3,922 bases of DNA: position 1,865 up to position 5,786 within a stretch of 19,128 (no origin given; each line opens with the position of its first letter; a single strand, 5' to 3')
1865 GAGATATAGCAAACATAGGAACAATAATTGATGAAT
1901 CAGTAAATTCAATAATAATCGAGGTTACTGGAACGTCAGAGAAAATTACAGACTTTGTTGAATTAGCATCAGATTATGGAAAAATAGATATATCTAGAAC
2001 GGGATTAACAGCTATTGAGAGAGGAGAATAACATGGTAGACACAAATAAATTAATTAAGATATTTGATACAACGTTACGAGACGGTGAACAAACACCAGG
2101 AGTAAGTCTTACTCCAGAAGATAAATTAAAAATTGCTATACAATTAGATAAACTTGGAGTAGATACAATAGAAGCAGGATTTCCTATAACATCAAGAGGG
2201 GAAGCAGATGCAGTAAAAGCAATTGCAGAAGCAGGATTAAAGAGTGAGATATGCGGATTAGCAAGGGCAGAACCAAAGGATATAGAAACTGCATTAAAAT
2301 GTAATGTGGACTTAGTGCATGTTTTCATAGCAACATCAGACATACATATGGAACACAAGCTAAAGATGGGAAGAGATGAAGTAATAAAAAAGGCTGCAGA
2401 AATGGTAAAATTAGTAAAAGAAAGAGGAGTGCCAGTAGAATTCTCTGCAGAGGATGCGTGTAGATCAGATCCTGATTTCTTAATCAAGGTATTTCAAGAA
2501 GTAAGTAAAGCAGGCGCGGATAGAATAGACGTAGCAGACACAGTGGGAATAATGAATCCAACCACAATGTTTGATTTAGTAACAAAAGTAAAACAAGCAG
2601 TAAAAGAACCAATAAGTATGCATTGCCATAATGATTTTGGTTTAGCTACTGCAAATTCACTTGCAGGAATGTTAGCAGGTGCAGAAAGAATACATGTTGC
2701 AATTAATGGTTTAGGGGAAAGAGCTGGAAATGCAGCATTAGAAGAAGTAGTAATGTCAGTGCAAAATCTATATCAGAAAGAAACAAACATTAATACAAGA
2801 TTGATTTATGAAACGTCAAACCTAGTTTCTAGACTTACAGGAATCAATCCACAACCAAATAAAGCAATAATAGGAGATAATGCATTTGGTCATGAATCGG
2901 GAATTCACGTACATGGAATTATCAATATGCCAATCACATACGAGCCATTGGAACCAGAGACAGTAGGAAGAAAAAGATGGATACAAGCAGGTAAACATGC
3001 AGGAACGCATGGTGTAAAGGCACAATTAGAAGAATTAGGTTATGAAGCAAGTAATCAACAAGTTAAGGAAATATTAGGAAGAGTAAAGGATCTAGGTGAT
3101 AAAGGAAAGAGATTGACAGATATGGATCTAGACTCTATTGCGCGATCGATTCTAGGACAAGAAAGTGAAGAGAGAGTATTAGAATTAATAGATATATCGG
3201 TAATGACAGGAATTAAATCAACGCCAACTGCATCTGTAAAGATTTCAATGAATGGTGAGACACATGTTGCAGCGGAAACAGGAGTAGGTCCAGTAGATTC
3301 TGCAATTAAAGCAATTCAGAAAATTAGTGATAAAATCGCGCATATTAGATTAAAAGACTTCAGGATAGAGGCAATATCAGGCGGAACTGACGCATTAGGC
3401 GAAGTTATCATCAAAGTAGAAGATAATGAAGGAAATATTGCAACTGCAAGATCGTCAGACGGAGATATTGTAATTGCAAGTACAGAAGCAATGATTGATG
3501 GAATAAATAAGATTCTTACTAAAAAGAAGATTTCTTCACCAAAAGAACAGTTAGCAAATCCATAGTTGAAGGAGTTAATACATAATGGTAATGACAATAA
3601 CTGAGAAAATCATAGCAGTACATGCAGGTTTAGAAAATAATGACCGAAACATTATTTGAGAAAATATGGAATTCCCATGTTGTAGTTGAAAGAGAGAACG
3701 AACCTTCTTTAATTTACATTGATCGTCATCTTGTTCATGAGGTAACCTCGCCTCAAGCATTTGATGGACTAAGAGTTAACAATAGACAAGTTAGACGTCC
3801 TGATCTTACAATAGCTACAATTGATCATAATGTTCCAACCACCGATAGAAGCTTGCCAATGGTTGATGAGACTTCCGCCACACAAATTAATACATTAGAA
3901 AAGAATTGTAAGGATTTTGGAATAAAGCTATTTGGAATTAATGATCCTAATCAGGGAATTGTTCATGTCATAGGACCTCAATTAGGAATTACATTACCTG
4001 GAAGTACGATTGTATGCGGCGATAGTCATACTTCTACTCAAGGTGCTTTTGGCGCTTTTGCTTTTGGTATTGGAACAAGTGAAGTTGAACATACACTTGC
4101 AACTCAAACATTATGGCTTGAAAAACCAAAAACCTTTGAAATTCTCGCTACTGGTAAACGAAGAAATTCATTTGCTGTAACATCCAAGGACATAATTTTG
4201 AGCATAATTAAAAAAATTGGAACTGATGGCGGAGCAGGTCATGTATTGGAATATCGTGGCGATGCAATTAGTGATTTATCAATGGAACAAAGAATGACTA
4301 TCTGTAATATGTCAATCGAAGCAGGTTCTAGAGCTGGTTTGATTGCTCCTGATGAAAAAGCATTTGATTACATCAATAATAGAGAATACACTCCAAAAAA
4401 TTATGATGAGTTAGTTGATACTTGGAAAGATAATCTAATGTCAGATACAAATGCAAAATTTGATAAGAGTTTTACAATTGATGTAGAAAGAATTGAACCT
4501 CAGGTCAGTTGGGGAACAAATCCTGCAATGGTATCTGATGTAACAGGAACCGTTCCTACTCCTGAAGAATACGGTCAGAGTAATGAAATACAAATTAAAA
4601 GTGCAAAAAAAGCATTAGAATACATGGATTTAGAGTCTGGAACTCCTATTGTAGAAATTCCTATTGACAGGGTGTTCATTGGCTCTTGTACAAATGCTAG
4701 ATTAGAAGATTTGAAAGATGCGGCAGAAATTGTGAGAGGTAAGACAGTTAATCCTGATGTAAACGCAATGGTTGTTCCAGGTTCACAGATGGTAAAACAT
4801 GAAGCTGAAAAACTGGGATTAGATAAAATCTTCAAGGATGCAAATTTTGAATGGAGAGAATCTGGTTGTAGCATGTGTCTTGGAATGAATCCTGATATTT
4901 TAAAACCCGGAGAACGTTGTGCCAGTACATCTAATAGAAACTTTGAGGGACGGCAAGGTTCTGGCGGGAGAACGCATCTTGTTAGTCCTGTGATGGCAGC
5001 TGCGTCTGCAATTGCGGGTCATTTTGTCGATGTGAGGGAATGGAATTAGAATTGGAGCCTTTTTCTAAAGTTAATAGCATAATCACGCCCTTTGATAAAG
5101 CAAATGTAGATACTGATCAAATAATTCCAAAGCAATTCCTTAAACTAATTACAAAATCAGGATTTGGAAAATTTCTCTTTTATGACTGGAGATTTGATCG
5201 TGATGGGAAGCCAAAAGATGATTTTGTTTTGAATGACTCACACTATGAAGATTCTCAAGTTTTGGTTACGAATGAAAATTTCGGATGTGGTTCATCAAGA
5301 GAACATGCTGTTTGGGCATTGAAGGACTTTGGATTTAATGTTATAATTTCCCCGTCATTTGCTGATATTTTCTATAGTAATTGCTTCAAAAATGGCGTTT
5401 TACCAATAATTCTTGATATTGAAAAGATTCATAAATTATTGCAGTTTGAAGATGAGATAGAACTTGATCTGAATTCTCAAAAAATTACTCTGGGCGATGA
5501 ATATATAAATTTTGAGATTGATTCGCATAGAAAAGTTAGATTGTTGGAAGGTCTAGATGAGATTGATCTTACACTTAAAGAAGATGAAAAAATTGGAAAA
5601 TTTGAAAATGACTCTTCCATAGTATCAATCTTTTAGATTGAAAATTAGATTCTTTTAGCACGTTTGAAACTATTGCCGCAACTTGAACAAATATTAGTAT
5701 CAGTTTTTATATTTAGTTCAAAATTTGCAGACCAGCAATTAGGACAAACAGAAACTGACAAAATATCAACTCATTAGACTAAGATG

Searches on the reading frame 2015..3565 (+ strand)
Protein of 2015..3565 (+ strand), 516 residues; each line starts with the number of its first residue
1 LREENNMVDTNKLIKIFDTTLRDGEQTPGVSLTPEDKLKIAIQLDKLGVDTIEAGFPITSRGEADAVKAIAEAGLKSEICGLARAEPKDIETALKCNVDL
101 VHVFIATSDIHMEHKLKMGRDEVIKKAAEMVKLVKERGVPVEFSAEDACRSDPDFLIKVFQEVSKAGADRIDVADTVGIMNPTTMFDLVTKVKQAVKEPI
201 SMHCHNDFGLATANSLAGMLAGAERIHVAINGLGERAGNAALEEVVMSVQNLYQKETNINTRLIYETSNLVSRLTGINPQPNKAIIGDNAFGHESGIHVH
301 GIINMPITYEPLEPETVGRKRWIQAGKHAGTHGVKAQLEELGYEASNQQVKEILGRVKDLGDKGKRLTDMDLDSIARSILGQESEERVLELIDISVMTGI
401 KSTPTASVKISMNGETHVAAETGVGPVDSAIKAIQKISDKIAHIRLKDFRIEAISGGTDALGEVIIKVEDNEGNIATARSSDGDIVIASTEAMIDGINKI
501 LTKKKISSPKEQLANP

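Call 6: search_protein_families(library=pfam, proteins=[window:2015-3565:+], max_evalue=0.001)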
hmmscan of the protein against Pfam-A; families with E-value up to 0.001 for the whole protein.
window:2015-3565:+ (516 aa): 3 families
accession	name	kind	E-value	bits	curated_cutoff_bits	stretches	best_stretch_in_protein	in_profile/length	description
PF00682.25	HMGL-like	-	4.4e-91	305.3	29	1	14-271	2-260/260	HMGL-like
PF08502.15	LeuA_dimer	-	5.1e-32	111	24.9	1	367-501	2-131/131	LeuA allosteric (dimerisation) domain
PF22617.1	HCS_D2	-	1.3e-28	99.6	27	1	285-365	1-82/82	Homocitrate synthase post-HMGL domain-like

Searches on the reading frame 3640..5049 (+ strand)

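Call 6: search_protein_families(library=pfam, proteins=[window:3640-5049:+], max_evalue=0.001)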
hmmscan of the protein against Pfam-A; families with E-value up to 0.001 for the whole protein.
window:3640-5049:+ (469 aa): 1 family
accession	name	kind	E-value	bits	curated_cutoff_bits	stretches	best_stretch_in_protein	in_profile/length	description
PF00330.25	Aconitase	-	1.3e-168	562.3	28.7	1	7-460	1-463/463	Aconitase family (aconitate hydratase)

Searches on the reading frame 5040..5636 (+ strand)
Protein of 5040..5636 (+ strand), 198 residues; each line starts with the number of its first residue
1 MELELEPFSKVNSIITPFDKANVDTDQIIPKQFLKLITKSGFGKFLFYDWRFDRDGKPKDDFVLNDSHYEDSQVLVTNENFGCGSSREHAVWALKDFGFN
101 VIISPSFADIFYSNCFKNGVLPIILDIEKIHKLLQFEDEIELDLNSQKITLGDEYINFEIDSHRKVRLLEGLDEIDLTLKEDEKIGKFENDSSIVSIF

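Call 6: search_protein_families(library=pfam, proteins=[window:5040-5636:+], max_evalue=0.001)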
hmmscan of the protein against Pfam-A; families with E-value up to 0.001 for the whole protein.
window:5040-5636:+ (198 aa): 1 family
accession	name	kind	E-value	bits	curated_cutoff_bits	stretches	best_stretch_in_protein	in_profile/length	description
PF00694.25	Aconitase_C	-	2.6e-36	125.3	22.8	1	7-125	3-128/131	Aconitase C-terminal domain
